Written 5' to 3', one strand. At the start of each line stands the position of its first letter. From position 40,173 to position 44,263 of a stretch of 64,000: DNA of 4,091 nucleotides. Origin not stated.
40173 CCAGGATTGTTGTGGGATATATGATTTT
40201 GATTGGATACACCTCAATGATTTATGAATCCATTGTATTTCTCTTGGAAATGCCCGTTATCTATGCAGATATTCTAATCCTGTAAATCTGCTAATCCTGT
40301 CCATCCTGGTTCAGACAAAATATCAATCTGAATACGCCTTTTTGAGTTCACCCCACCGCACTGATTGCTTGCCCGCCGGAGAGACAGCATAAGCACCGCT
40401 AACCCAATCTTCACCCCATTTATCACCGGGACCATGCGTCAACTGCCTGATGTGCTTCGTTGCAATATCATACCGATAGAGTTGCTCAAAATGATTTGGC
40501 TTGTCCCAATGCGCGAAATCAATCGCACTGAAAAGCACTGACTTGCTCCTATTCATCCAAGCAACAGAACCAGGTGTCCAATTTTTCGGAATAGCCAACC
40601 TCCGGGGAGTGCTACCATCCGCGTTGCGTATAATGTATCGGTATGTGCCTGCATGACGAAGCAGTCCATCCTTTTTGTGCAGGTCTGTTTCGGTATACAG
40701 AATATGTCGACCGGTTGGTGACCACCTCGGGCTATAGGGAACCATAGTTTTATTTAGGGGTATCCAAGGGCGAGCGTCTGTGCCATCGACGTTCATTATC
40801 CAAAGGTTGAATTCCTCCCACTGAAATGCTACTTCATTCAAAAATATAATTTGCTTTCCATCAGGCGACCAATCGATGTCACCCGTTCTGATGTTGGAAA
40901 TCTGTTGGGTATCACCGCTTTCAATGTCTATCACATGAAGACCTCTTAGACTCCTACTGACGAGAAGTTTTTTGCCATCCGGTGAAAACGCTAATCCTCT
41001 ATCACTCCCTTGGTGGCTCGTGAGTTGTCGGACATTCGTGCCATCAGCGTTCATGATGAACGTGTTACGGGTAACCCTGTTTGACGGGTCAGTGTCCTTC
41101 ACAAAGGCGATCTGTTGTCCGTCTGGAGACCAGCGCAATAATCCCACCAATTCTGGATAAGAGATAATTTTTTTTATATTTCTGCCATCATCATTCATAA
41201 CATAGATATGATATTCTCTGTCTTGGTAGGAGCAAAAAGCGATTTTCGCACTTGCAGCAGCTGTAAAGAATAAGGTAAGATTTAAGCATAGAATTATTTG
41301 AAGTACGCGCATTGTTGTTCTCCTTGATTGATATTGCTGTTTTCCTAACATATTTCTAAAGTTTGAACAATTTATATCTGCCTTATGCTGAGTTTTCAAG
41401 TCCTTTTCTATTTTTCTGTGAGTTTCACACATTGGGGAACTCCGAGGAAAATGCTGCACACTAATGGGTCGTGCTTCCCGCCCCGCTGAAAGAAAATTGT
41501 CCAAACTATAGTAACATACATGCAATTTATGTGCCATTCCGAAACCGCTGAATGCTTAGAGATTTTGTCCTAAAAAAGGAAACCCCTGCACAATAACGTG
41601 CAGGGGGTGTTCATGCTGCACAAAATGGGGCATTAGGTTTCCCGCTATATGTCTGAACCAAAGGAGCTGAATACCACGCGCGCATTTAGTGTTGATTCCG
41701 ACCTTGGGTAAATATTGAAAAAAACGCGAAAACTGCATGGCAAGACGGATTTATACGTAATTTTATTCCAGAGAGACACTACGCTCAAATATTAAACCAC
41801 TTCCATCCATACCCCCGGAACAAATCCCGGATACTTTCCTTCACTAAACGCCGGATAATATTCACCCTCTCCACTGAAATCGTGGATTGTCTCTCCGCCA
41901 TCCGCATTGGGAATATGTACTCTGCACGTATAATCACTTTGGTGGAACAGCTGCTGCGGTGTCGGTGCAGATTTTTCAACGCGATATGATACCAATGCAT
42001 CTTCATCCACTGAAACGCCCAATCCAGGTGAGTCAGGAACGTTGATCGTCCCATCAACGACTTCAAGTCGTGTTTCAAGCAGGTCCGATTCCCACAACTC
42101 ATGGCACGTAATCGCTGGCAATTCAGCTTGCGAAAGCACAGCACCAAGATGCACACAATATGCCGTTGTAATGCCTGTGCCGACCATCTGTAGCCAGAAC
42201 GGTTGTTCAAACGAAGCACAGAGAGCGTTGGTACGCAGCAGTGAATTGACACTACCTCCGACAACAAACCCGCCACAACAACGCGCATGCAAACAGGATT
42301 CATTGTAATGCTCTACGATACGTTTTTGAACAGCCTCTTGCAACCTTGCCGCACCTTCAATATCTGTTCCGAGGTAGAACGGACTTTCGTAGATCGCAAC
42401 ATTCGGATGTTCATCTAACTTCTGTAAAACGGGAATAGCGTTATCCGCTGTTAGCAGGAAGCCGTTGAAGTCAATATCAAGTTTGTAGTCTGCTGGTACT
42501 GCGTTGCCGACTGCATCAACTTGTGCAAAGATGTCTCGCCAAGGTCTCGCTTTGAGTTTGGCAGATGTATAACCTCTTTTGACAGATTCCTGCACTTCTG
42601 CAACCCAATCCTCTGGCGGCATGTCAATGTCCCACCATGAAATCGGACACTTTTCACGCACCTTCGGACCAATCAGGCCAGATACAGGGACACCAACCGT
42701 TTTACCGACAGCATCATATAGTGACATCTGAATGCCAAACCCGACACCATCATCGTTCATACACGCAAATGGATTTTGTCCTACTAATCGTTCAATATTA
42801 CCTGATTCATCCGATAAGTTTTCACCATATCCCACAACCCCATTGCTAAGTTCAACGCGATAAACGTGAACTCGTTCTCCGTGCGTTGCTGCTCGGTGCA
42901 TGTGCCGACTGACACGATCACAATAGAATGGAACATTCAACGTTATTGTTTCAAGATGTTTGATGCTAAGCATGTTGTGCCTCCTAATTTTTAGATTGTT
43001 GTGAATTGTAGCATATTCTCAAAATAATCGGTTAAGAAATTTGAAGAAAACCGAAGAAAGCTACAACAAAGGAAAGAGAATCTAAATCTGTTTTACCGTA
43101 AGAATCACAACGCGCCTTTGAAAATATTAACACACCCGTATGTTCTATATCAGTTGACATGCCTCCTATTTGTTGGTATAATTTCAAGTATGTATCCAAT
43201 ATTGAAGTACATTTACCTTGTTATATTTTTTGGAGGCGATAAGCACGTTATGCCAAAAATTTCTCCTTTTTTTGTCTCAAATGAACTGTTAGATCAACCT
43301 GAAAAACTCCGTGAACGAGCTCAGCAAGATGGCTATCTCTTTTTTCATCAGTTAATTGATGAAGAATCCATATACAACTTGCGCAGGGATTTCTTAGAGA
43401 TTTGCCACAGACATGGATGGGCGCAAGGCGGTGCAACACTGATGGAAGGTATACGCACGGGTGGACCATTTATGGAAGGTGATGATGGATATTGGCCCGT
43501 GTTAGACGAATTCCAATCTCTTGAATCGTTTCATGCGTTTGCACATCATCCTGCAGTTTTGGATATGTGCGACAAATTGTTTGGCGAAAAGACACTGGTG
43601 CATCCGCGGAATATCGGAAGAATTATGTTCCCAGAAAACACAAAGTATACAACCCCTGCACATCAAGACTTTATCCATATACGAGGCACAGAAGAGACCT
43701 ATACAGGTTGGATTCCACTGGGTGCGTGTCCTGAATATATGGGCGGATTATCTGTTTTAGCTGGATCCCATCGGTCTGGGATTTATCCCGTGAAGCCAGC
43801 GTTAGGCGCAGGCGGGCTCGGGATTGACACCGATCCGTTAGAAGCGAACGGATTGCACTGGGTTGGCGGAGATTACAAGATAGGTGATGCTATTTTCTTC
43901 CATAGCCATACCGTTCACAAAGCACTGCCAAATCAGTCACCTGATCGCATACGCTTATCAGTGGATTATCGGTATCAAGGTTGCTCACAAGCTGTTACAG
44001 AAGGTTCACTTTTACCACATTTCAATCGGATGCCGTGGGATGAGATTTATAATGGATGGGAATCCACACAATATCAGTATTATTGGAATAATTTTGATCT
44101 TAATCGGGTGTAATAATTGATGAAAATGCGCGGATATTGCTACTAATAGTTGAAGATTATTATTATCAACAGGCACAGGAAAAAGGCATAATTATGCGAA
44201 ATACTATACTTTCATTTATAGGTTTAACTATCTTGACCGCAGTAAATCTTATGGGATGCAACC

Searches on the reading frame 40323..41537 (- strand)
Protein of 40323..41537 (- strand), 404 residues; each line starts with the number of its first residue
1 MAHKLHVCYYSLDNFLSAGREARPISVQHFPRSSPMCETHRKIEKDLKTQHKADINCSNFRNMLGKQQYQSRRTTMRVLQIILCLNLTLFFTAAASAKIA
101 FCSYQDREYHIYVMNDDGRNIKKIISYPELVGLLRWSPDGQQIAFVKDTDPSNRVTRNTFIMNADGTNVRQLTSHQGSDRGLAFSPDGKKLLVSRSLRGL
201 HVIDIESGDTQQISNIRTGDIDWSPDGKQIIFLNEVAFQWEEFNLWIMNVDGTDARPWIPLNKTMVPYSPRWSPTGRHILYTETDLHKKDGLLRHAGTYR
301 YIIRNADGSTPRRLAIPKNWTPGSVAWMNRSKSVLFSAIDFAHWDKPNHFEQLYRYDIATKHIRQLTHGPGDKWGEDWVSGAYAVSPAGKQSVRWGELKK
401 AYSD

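Call 32: search_protein_families(library=pfam, proteins=[window:40323-41537:-], max_evalue=0.00001)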
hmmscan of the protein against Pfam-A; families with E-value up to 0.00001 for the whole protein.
window:40323-41537:- (404 aa): 3 families
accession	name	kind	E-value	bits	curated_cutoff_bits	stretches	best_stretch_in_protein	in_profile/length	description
PF07676.18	PD40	-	6.2e-19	67.9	20.9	0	169-194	1-26/38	WD40-like Beta Propeller Repeat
PF00930.27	DPPIV_N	-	1.2e-09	37.9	22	0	107-174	23-80/354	Dipeptidyl peptidase IV (DPP IV) N-terminal region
PF25174.1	Beta-prop_THOC3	-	3.4e-08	33.3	305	0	103-210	65-163/272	THOC3 beta-propeller domain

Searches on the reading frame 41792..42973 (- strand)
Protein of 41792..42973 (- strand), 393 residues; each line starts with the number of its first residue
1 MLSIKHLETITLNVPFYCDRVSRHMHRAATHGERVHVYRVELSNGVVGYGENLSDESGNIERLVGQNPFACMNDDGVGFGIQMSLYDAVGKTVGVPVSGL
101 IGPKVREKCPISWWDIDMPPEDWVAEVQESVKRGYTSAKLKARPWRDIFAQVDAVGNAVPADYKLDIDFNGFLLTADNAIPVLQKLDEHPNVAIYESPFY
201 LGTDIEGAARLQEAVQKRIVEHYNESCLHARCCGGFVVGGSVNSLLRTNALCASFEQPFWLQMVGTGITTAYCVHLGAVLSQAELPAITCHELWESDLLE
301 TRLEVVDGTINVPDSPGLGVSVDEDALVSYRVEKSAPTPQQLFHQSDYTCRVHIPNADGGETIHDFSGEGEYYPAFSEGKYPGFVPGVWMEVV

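Call 71: search_protein_families(library=pfam, proteins=[window:41792-42973:-], max_evalue=1e-8)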
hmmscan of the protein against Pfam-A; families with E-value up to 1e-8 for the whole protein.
window:41792-42973:- (393 aa): 1 family
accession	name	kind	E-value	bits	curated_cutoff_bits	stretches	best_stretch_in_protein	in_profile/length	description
PF13378.12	MR_MLE_C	-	1.3e-25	90.8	29.4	2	240-326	131-219/219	Enolase C-terminal domain-like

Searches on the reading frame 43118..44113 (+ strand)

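Call 71: search_protein_families(library=pfam, proteins=[window:43118-44113:+], max_evalue=1e-8)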
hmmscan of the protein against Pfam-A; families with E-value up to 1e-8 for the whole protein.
window:43118-44113:+ (331 aa): 1 family
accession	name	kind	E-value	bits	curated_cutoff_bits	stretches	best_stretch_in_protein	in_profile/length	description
PF05721.19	PhyH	-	1.2e-16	62.1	22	1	69-278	2-210/213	Phytanoyl-CoA dioxygenase (PhyH)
